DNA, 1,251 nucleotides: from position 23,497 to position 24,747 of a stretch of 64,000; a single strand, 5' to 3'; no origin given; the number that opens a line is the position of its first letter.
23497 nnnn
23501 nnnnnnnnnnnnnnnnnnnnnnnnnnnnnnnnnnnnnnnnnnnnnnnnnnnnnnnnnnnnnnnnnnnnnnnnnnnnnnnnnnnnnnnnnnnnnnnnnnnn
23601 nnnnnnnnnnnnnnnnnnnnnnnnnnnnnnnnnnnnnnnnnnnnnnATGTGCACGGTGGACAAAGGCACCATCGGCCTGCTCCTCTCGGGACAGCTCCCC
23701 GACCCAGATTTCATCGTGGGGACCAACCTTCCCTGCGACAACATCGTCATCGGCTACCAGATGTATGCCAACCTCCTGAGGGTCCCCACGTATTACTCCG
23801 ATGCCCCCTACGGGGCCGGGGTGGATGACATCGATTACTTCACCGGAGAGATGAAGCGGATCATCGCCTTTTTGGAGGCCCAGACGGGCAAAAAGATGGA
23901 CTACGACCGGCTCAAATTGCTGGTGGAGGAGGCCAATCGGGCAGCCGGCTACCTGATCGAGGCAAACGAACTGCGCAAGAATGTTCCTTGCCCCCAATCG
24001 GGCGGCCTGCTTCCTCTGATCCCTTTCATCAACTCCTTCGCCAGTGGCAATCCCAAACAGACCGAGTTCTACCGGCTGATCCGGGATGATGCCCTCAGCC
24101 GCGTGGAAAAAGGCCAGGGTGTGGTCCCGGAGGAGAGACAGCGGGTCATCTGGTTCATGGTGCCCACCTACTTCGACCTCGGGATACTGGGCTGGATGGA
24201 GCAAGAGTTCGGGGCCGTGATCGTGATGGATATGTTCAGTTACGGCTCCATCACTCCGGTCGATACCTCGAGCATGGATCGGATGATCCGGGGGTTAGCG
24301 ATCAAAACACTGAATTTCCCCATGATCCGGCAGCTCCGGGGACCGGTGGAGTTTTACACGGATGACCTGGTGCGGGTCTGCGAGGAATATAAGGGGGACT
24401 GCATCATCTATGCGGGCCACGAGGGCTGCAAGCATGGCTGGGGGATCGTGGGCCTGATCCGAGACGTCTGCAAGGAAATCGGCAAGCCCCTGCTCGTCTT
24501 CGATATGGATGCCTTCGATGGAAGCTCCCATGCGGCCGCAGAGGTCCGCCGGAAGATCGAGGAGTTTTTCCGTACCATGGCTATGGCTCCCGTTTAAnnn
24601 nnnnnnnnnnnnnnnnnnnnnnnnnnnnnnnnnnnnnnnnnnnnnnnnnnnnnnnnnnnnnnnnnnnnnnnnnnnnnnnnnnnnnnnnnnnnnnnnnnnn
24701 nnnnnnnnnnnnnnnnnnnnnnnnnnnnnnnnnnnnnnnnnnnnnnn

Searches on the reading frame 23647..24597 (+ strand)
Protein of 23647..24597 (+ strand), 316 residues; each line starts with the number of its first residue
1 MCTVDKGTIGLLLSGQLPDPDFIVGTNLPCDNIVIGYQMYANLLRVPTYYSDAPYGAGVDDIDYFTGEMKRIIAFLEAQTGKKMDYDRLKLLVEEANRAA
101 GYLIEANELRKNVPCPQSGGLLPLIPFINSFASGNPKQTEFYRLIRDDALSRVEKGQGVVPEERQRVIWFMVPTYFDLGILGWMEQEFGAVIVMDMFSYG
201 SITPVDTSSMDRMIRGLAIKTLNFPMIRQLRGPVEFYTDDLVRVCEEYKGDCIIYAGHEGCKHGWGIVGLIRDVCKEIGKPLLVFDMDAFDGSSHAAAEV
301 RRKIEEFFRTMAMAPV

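Call 66: find_homologous_proteins(query=window:23647-24597:+, max_evalue=1e-40)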
Query window:23647-24597:+ (316 aa): 34 proteins with E <= 1e-40 among 1886 candidates.
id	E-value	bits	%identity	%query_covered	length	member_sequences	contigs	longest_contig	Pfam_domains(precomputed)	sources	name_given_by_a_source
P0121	2.2e-214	729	100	100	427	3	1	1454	PF06050.20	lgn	-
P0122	5.6e-178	609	81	100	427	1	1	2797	PF06050.20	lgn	-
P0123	1.0e-170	585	78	100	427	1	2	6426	PF06050.20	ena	-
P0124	1.1e-169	582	77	100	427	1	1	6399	PF06050.20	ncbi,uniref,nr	ncbi:MAG: 2-hydroxyacyl-CoA dehydratase [Candidatus Tectomicrobia bacterium]|uniref:2-hydroxyacyl-Co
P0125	6.2e-153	527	70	98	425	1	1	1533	PF06050.20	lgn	-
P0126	4.4e-143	494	67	99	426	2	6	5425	PF06050.20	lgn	-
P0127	7.4e-140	484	64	99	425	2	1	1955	PF06050.20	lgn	-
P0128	9.9e-126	437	67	87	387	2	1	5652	PF06050.20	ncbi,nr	ncbi:MAG: 2-hydroxyacyl-CoA dehydratase, partial [Candidatus Tectomicrobia bacterium]|nr:2-hydroxyac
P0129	5.1e-124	432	58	99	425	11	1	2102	PF06050.20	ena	-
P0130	6.0e-123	428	57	98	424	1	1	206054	PF06050.20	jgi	jgi:benzoyl-CoA reductase/2-hydroxyglutaryl-CoA dehydratase subunit BcrC/BadD/HgdB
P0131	6.9e-123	428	59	99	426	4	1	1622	PF06050.20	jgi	-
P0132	2.8e-121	423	57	98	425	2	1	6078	PF06050.20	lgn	-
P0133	2.2e-109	384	54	99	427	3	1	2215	PF06050.20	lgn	-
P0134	5.9e-109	382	53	99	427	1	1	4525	PF06050.20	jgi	jgi:benzoyl-CoA reductase/2-hydroxyglutaryl-CoA dehydratase subunit BcrC/BadD/HgdB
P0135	2.8e-104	367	48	99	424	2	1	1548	PF06050.20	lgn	-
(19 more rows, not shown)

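Call 67: find_encoding_contigs(protein=P0121, flank=3000)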
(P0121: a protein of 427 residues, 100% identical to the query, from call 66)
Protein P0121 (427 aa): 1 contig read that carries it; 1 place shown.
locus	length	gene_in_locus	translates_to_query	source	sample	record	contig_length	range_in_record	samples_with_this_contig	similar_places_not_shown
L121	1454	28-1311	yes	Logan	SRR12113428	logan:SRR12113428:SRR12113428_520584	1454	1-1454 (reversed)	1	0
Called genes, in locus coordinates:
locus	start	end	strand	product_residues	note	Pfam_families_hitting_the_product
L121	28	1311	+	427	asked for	PF06050:HGD-D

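Call 68: find_encoding_contigs(protein=P0122, flank=3000)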
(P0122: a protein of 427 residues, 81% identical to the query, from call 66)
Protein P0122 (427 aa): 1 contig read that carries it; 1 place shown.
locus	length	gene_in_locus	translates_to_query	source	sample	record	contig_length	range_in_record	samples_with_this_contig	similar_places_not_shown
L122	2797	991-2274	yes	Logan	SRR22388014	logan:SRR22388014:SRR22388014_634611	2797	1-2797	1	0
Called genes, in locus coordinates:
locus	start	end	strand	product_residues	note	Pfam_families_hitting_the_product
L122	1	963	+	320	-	?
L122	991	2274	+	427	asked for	PF06050:HGD-D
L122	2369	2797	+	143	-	?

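Call 69: find_encoding_contigs(protein=P0123, flank=3000)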
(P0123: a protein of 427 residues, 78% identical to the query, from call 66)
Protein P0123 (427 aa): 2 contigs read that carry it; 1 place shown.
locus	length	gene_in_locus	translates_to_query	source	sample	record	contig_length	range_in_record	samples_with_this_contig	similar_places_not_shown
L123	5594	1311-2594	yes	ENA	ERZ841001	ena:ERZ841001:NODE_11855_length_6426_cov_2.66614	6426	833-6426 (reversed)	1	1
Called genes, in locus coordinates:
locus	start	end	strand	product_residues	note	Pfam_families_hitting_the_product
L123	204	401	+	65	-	-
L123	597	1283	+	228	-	PF10050:DUF2284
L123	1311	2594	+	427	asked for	PF06050:HGD-D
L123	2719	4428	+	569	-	PF00488:MutS_V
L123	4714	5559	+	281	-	PF00106:adh_short, PF08659:KR, PF13561:adh_short_C2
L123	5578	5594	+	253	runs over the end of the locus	PF00106:adh_short, PF08659:KR, PF13561:adh_short_C2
